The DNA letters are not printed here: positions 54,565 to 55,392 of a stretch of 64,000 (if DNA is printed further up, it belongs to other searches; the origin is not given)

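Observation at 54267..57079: Four-gene operon joining a T9SS cargo protein to a dedicated exosortase sorting system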

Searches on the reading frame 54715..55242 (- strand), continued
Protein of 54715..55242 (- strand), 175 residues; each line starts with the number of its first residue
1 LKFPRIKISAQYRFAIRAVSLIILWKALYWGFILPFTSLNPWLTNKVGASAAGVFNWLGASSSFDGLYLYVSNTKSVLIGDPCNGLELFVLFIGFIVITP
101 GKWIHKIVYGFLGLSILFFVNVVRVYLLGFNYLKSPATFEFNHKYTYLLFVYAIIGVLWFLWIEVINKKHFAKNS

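Call 24: search_protein_families(library=ncbifam, proteins=[L002:5932-6522:+, L005:5962-6516:+, L012:5965-6477:+, L007:5971-6495:+, L024:5317-5838:+, L051:5992-6522:+, L039:5944-6483:+, L032:5983-6543:+, L078:5941-6537:+, L075:6013-6546:+], max_evalue=1e-15)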
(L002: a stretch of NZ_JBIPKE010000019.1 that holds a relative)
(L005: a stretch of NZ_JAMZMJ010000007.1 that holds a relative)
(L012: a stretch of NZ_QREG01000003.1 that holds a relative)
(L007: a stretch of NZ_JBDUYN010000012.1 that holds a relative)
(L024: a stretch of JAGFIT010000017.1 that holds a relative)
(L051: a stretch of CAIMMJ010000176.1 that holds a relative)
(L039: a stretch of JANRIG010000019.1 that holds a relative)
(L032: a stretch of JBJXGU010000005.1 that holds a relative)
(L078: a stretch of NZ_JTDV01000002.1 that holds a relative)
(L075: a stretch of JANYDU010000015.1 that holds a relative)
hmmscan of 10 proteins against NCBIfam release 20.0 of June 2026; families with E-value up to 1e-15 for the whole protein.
L002:5932-6522:+ (197 aa): 1 family
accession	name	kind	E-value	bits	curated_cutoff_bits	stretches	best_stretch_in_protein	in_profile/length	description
NF046081.1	exosort_XrtX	exception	1.3e-41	142.3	170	1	35-192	5-165/168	exosortase X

L005:5962-6516:+ (185 aa): 3 families
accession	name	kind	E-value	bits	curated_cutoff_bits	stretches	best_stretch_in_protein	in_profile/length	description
NF046081.1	exosort_XrtX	exception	7.4e-62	208.2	170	1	10-179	3-166/168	exosortase X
TIGR04128.1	exoso_Fjoh_1448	exception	1.7e-20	74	90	1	9-176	10-173/174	exosortase family protein XrtF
TIGR04178.1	exo_archaeo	signature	4.3e-16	59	23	1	87-172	2-94/97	exosortase/archaeosortase family protein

L012:5965-6477:+ (171 aa): 2 families
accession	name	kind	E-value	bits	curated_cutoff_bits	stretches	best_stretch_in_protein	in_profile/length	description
NF046081.1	exosort_XrtX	exception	1.9e-56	190.6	170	1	9-170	3-167/168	exosortase X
TIGR04128.1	exoso_Fjoh_1448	exception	8.9e-17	61.8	90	1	12-166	10-173/174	exosortase family protein XrtF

L007:5971-6495:+ (175 aa): 3 families
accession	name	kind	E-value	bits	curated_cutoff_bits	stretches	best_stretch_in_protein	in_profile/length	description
NF046081.1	exosort_XrtX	exception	1.9e-49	167.8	170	1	8-166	3-164/168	exosortase X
TIGR04128.1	exoso_Fjoh_1448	exception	2e-17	63.9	90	1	5-165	4-173/174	exosortase family protein XrtF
NF046083.1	exosort_XrtY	exception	5.2e-16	59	160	0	8-160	3-167/168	exosortase Y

L024:5317-5838:+ (174 aa): 3 families
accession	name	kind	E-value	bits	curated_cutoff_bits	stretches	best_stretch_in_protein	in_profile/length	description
NF046081.1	exosort_XrtX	exception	4.8e-58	195.8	170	1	16-173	4-164/168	exosortase X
TIGR04128.1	exoso_Fjoh_1448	exception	5.2e-24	85.4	90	1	12-173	4-174/174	exosortase family protein XrtF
NF046083.1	exosort_XrtY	exception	1.7e-18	67.1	160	1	47-168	48-168/168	exosortase Y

L051:5992-6522:+ (177 aa): 4 families
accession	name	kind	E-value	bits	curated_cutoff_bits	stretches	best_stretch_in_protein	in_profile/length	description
NF046081.1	exosort_XrtX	exception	9.6e-56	188.3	170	1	10-174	4-165/168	exosortase X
TIGR04128.1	exoso_Fjoh_1448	exception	8.4e-26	91.2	90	1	5-172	5-173/174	exosortase family protein XrtF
NF046083.1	exosort_XrtY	exception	3e-19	69.5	160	1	27-167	34-167/168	exosortase Y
TIGR04178.1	exo_archaeo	signature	3.6e-16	59.2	23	1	83-169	2-95/97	exosortase/archaeosortase family protein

L039:5944-6483:+ (180 aa): 2 families
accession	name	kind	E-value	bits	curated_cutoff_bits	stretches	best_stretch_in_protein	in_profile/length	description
NF046081.1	exosort_XrtX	exception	1e-53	181.7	170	1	16-177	2-166/168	exosortase X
TIGR04128.1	exoso_Fjoh_1448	exception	7.6e-23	81.6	90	1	16-174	6-173/174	exosortase family protein XrtF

L032:5983-6543:+ (187 aa): 4 families
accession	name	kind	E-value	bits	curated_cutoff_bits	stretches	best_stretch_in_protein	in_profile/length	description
NF046081.1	exosort_XrtX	exception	1.4e-59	200.8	170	1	12-176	2-165/168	exosortase X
TIGR04128.1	exoso_Fjoh_1448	exception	1.3e-29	103.6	90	1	10-174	4-173/174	exosortase family protein XrtF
NF046083.1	exosort_XrtY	exception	2.1e-19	70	160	1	31-169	34-167/168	exosortase Y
TIGR04178.1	exo_archaeo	signature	4.6e-16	58.9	23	1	86-170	3-94/97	exosortase/archaeosortase family protein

L078:5941-6537:+ (199 aa): 2 families
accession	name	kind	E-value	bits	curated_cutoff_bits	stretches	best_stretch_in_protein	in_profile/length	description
NF046081.1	exosort_XrtX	exception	7.1e-35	120.4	170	1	13-191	2-164/168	exosortase X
TIGR04128.1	exoso_Fjoh_1448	exception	6.6e-19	68.8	90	1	13-188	6-171/174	exosortase family protein XrtF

L075:6013-6546:+ (178 aa): 2 families
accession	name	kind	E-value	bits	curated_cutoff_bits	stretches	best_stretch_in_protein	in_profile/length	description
NF046081.1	exosort_XrtX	exception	9.9e-50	168.7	170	1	5-172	2-164/168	exosortase X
TIGR04128.1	exoso_Fjoh_1448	exception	4e-24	85.7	90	1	3-171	4-173/174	exosortase family protein XrtF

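Call 29: search_protein_families(library=ncbifam, alignment_id=A5, max_evalue=0.01)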
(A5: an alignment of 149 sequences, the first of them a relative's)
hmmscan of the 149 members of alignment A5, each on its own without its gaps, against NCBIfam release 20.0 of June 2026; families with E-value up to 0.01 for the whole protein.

A. member 1, L026:6043-6642:+ (200 aa): 0 families

B. families by the number of members that match (of 149 scanned): 754 families (the first 25 are shown)
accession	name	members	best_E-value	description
TIGR00949.1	2A76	14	2.7e-13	homoserine/threonine efflux transporter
TIGR03025.1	EPS_sugtrans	13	1.3e-28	exopolysaccharide biosynthesis polyprenyl glycosylphosphotransferase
TIGR03022.1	WbaP_sugtrans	13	8.8e-23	undecaprenyl-phosphate galactose phosphotransferase WbaP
TIGR03023.1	WcaJ_sugtrans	13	1.5e-22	undecaprenyl-phosphate glucose phosphotransferase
NF052601.1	undeca_RfbP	13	1.4e-19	undecaprenyl-phosphate galactose phosphotransferase family protein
NF041877.1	EPS_EpsZ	12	1.4e-19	exopolysaccharide biosynthesis polyisoprenyl-phosphate hexose-1-phosphate transferase EpsZ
TIGR03013.1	EpsB_2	12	8.3e-18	TIGR03013 family XrtA/PEP-CTERM system glycosyltransferase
NF011751.0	PRK15204.1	12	2.9e-16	undecaprenyl-phosphate galactose phosphotransferase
NF007518.0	PRK10124.1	12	1.6e-14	undecaprenyl-phosphate glucose phosphotransferase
NF050817.1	PolSacchBiosHfsE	12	2.3e-13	polysaccharide biosynthesis protein HfsE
NF045514.1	glycotran_HepC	12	2.3e-13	heterocyst development glycosyltransferase HepC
NF007591.0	PRK10229.1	8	1.3e-05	threonine export protein RhtC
NF001413.0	PRK00290.1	6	1.1e-66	molecular chaperone DnaK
TIGR02350.1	prok_dnaK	6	1.9e-60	molecular chaperone DnaK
NF009947.0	PRK13411.1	6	5.1e-49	molecular chaperone DnaK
TIGR04183.1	Por_Secre_tail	6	6.1e-14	T9SS type A sorting domain-containing protein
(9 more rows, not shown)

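Call 30: search_protein_families(library=ncbifam, proteins=[L001:5138-5737:+, L002:5151-5750:+, L003:5150-5749:+, L011:5130-5729:+, L019:4924-5523:+, L026:1470-2069:+, L035:5014-5613:+, L049:797-1396:+, L069:4949-5548:+, L078:4895-5494:+], max_evalue=0.01)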
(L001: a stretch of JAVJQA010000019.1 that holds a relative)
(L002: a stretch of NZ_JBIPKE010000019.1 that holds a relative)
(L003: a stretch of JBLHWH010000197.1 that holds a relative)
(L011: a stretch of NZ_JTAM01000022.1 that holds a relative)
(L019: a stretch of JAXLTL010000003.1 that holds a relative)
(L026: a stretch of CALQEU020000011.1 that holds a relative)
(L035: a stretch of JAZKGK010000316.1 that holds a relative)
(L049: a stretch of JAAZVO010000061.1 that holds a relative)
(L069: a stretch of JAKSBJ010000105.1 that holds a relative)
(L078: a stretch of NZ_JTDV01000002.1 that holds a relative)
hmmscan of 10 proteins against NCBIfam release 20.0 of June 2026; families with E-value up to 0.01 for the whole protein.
L001:5138-5737:+ (200 aa): 3 families
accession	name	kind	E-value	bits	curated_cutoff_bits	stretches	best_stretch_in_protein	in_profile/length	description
TIGR04183.1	Por_Secre_tail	domain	1.1e-09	38.1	23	1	142-200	16-72/72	T9SS type A sorting domain-containing protein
NF038113.1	T9SSA_dep_M36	equivalog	0.0002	19.6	885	1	132-200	801-869/869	T9SS-dependent M36 family metallopeptidase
NF033708.1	T9SS_Cterm_ChiA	domain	0.0052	16.6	40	0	146-199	1-54/55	T9SS sorting signal type C domain-containing protein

L002:5151-5750:+ (200 aa): 3 families
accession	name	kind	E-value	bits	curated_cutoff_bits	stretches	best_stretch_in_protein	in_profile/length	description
TIGR04183.1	Por_Secre_tail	domain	4.3e-09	36.2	23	1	135-200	9-72/72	T9SS type A sorting domain-containing protein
NF052644.1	T9SS_DNase_Rie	equivalog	0.00088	18.7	260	1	147-198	200-249/251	T9SS-dependent surface endonuclease, AS87_RS02955 family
NF038113.1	T9SSA_dep_M36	equivalog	0.0014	16.9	885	1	131-200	800-869/869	T9SS-dependent M36 family metallopeptidase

L003:5150-5749:+ (200 aa): 2 families
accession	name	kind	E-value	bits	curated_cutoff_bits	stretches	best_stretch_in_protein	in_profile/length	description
TIGR04183.1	Por_Secre_tail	domain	3e-07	30.3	23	1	135-199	11-71/72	T9SS type A sorting domain-containing protein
NF038113.1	T9SSA_dep_M36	equivalog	0.0026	16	885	1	129-200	800-869/869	T9SS-dependent M36 family metallopeptidase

L011:5130-5729:+ (200 aa): 1 family
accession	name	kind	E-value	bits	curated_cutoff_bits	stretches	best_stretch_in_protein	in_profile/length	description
NF010566.0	PRK13959.1-4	equivalog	0.0062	15.7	546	1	13-96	95-178/339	phosphoribosylaminoimidazolesuccinocarboxamide synthase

L019:4924-5523:+ (200 aa): 3 families
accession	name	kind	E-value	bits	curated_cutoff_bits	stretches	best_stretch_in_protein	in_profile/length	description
TIGR04183.1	Por_Secre_tail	domain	3.6e-12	46.1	23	1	123-199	1-71/72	T9SS type A sorting domain-containing protein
NF038113.1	T9SSA_dep_M36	equivalog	3.7e-10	38.6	885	1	108-199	779-868/869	T9SS-dependent M36 family metallopeptidase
NF052323.1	T9SSA_dep_M6i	equivalog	4.4e-08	31.5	600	1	124-195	961-1033/1043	T9SS-dependent M6-like inactivated metalloprotease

L026:1470-2069:+ (200 aa): 4 families
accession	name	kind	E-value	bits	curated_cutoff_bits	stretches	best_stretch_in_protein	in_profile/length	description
TIGR04183.1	Por_Secre_tail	domain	9.4e-14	51.2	23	1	123-199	1-71/72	T9SS type A sorting domain-containing protein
NF038113.1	T9SSA_dep_M36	equivalog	5.8e-12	44.6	885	1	84-199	754-868/869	T9SS-dependent M36 family metallopeptidase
NF052323.1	T9SSA_dep_M6i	equivalog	6.5e-11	40.9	600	1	124-190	961-1028/1043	T9SS-dependent M6-like inactivated metalloprotease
NF052228.1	T9SS_PorZ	equivalog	0.0063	15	260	1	121-193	673-747/757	type IX secretion system anionic LPS delivery protein PorZ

L035:5014-5613:+ (200 aa): 2 families
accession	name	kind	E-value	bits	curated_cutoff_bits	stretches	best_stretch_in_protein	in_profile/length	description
TIGR04183.1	Por_Secre_tail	domain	1.1e-12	47.8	23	1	123-199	1-72/72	T9SS type A sorting domain-containing protein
NF038113.1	T9SSA_dep_M36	equivalog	2e-08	32.9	885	1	111-199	784-869/869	T9SS-dependent M36 family metallopeptidase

L049:797-1396:+ (200 aa): 0 families

L069:4949-5548:+ (200 aa): 2 families
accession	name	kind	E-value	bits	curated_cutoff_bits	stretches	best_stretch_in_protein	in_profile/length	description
TIGR04183.1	Por_Secre_tail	domain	8.6e-08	32.1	23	1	135-199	10-70/72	T9SS type A sorting domain-containing protein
NF006254.0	PRK08401.1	equivalog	0.0099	14.6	726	0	17-79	61-122/466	L-aspartate oxidase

L078:4895-5494:+ (200 aa): 134 families (the best 25 are shown)
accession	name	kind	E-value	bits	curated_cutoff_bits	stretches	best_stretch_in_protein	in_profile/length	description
TIGR02956.1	TMAO_torS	equivalog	7.5e-36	123.6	676.5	1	1-198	626-819/967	TMAO reductase system sensor histidine kinase/response regulator TorS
NF008318.0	PRK11107.1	equivalog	3.4e-33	114.8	890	2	1-105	460-559/920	two-component sensor histidine kinase BarA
NF008099.0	PRK10841.1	equivalog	2.8e-30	104.8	920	2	3-69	634-700/949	two-component system sensor histidine kinase RcsC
NF041947.1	LuxQ_Vibrio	equivalog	1.8e-29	102.2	1200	1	2-197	639-837/843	quorum-sensing autoinducer 2 sensor kinase/phosphatase LuxQ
NF038297.2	hybrid_HK_HrmK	equivalog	5.4e-27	94.7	725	1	1-191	399-600/607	hybrid histidine kinase/response regulator HrmK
NF011874.0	PRK15347.1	equivalog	1.1e-26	93.2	852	2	85-195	693-806/921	two component system sensor kinase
NF008302.0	PRK11091.1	equivalog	4e-24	84.8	838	1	2-198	447-642/779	aerobic respiration two-component sensor histidine kinase ArcB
NF045901.1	HisKinLetSLeg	equivalog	2.9e-23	81.8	1650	2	80-197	669-787/906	two-component system sensor histidine kinase LetS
NF008543.0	PRK11466.1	equivalog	2.9e-22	78.4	982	1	1-194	608-793/914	TMAO reductase system sensor histidine kinase/response regulator TorS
NF041945.1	LuxN_Vibrio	equivalog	2.4e-21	75.6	1550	1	18-199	640-835/839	quorum-sensing autoinducer 1 sensor kinase/phosphatase LuxN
NF041832.1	near_NosP_CTERM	subfamily_domain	1.3e-20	73.9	400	1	1-188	167-359/370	NahK/ErcS family hybrid sensor histidine kinase/response regulator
NF007420.1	PRK09959.1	equivalog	1.8e-20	72.2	1995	1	2-191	881-1066/1197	acid-sensing system histidine kinase EvgS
NF010076.0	PRK13557.1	subfamily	2.7e-19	69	631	1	7-193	342-527/540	histidine kinase famiy protein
NF047465.1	hybrid_HK_LvrA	exception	4.7e-19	67.9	1200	2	3-70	366-433/819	hybrid histidine kinase/response regulator LvrA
NF008469.0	PRK11361.1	equivalog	5e-19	68.3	714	1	83-191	5-112/461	acetoacetate metabolism transcriptional regulator AtoC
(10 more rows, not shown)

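Call 48: search_protein_families(library=ncbifam, proteins=[L042:5133-5732:+, L047:1955-2554:+, L043:5074-5469:+, L068:4-327:+, L034:1326-1925:-, L045:2344-2943:-, L046:1310-1909:-, L050:2358-2957:-, L052:2364-2963:-, L061:1326-1925:-], max_evalue=0.01)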
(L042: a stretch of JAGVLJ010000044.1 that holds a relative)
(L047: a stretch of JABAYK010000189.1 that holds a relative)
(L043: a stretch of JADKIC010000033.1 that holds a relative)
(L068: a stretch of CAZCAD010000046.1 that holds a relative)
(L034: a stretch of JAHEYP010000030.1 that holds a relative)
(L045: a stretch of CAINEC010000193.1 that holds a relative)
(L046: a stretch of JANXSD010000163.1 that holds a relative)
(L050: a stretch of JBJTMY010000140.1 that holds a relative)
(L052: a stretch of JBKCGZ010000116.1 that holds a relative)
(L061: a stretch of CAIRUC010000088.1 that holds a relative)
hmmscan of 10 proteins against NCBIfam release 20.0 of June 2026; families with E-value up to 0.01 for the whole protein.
L042:5133-5732:+ (200 aa): 3 families
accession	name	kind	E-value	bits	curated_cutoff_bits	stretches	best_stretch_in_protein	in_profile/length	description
TIGR04183.1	Por_Secre_tail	domain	1.8e-09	37.4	23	1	123-200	1-72/72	T9SS type A sorting domain-containing protein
NF038113.1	T9SSA_dep_M36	equivalog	4.4e-07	28.5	885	1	105-199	777-868/869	T9SS-dependent M36 family metallopeptidase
NF050177.1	TapA_OM_Porphy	equivalog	2.1e-06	26.8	500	1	91-198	444-542/544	TapA/TapC family T9SS-dependent outer membrane protein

L047:1955-2554:+ (200 aa): 2 families
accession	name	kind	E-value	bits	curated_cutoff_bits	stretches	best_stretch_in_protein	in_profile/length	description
TIGR00864.1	PCC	subfamily_domain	9.4e-08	28.9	1861.4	1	24-116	1388-1481/2700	polycystin cation channel protein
TIGR04183.1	Por_Secre_tail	domain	0.00076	19.4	23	1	137-200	12-72/72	T9SS type A sorting domain-containing protein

L043:5074-5469:+ (132 aa): 5 families
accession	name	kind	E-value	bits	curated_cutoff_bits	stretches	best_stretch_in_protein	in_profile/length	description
TIGR04183.1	Por_Secre_tail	domain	2.8e-12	46.4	23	1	55-131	1-71/72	T9SS type A sorting domain-containing protein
NF038113.1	T9SSA_dep_M36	equivalog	3e-11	42.2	885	1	40-131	779-868/869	T9SS-dependent M36 family metallopeptidase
NF052323.1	T9SSA_dep_M6i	equivalog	3.4e-09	35.2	600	1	56-121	961-1027/1043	T9SS-dependent M6-like inactivated metalloprotease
NF052228.1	T9SS_PorZ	equivalog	0.0039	15.7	260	1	55-118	675-740/757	type IX secretion system anionic LPS delivery protein PorZ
NF033707.1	T9SS_sortase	equivalog_domain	0.0068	14.1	420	1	50-123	996-1080/1095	type IX secretion system sortase PorU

L068:4-327:+ (108 aa): 1 family
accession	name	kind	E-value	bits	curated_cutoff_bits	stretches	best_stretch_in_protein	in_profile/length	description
TIGR04183.1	Por_Secre_tail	domain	4.6e-10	39.3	23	1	46-107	13-70/72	T9SS type A sorting domain-containing protein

L034:1326-1925:- (200 aa): 2 families
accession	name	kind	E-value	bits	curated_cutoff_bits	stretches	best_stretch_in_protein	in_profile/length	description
NF058597.1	CoaZ_rpt_PGGG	domain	2e-08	34.2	30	1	4-74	2-78/88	choice-of-anchor Z repeating domain-containing protein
NF047769.1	LIC10067_lipo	equivalog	1.7e-07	30.7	200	1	14-74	46-119/239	LIC10067 family putative lipoprotein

L045:2344-2943:- (200 aa): 1 family
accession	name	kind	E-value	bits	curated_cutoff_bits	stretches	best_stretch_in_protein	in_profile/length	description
NF047769.1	LIC10067_lipo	equivalog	3.8e-05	23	200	1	5-60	59-116/239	LIC10067 family putative lipoprotein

L046:1310-1909:- (200 aa): 3 families
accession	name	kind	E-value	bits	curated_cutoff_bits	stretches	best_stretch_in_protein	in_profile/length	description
NF058597.1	CoaZ_rpt_PGGG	domain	6.1e-07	29.4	30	1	20-84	3-71/88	choice-of-anchor Z repeating domain-containing protein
NF047769.1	LIC10067_lipo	equivalog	1.4e-06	27.7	200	1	28-91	54-119/239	LIC10067 family putative lipoprotein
TIGR03437.1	Soli_cterm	paralog_domain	0.0017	18.2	29.05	1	24-153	6-145/225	Solibacter uncharacterized C-terminal domain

L050:2358-2957:- (200 aa): 0 families

L052:2364-2963:- (200 aa): 2 families
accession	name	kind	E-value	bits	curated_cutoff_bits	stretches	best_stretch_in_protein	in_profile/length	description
NF047769.1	LIC10067_lipo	equivalog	7.1e-06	25.4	200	1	7-63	58-116/239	LIC10067 family putative lipoprotein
NF058597.1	CoaZ_rpt_PGGG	domain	0.0083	16.2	30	1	2-62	10-78/88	choice-of-anchor Z repeating domain-containing protein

L061:1326-1925:- (200 aa): 1 family
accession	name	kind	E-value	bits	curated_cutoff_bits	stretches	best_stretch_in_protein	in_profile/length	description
NF058597.1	CoaZ_rpt_PGGG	domain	4.2e-07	29.9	30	1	4-71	2-75/88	choice-of-anchor Z repeating domain-containing protein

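Call 88: predict_structure(alignment_id=A1)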
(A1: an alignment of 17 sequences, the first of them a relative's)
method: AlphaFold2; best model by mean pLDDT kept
length: 175 residues; sequences in the alignment: 17
mean_pLDDT: 79.8   pTM: 0.72
mean pLDDT of the five models: 79.8, 78.5, 78.3, 74.6, 74.4
residues with pLDDT >= 90: 27; 70-90: 115; 50-70: 29; < 50: 4
segments of 3 or more residues with pLDDT < 50: 1-3
pLDDT, mean of each block of 10 residues (from residue 1): 53 78 81 63 85 91 89 82 72 84 88 91 87 83 79 87 75 54
secondary structure, 60 per line:
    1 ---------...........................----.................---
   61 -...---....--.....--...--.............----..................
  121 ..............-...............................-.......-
elements in order: H10-36 H41-57 E62-64 E68-71 E74-78 H86-98 H103-134 H136-166 H168-174

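Call 91: fold_search(model_id=the predicted structure, library=pdb)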
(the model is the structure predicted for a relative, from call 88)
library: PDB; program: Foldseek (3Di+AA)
matches with E <= 10: 54; with E <= 0.001: 0
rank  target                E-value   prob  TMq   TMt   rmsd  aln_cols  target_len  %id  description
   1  4xtn_A                1.0e+00  0.12  0.25  0.18  17.5       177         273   17  Crystal structure of the light-driven sodium pump KR2 in the pentameric red form, pH 4.9 (released 2015-04-01)
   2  7uw9_i                1.6e+00  0.23  0.36  0.39  10.1       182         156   12  Citrus V-ATPase State 1, H in contact with subunit a (released 2022-07-06)
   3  6rez_D                1.6e+00  0.08  0.23  0.17  17.7       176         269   16  Crystal structure of the light-driven sodium pump KR2 in the pentameric form, pH 5.0 (released 2019-04-24)
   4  9i6h_E                1.7e+00  0.08  0.24  0.18  17.2       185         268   17  Room temperature structure of KR2 rhodopsin in pentameric form at 95% relative humidity (released 2025-07-16)
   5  6o7t_o                1.9e+00  0.10  0.25  0.27  10.6       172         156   11  Saccharomyces cerevisiae V-ATPase Vph1-VO (released 2019-04-03)
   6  5tj5_M                3.2e+00  0.11  0.29  0.33   9.8       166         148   10  Atomic model for the membrane-embedded motor of a eukaryotic V-ATPase (released 2016-10-26)
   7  4xtn_E                3.2e+00  0.08  0.29  0.21  17.4       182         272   14  Crystal structure of the light-driven sodium pump KR2 in the pentameric red form, pH 4.9 (released 2015-04-01)
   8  5tj5_G                3.3e+00  0.10  0.29  0.33   9.8       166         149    9  Atomic model for the membrane-embedded motor of a eukaryotic V-ATPase (released 2016-10-26)
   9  5tj5_F                3.3e+00  0.10  0.29  0.32   9.8       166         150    9  Atomic model for the membrane-embedded motor of a eukaryotic V-ATPase (released 2016-10-26)
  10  9ek0_R                3.7e+00  0.04  0.19  0.13  18.5       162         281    9  Human M5 muscarinic acetylcholine receptor complex with mini-Gq and iperoxo (released 2025-10-08)
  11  5d18                  3.9e+00  0.09  0.32  0.28  15.4       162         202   13  Crystal structure of Mycobacterium tuberculosis Rv0302, form I (released 2015-10-07)
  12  5oge_F                3.9e+00  0.06  0.30  0.19  20.0       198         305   14  Crystal structure of a nucleotide sugar transporter (released 2017-11-22)
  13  6f36_M                3.9e+00  0.04  0.23  0.19  24.8       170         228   15  Polytomella Fo model (released 2017-12-20)
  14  5f3q_A                3.9e+00  0.02  0.17  0.16  18.1       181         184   12  Crystal structure of a noncanonical Dicer protein from Entamoeba histolytica (released 2016-12-14)
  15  2ydo                  4.2e+00  0.06  0.23  0.14  14.8       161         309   10  Thermostabilised HUMAN A2a Receptor with adenosine bound (released 2011-05-18)
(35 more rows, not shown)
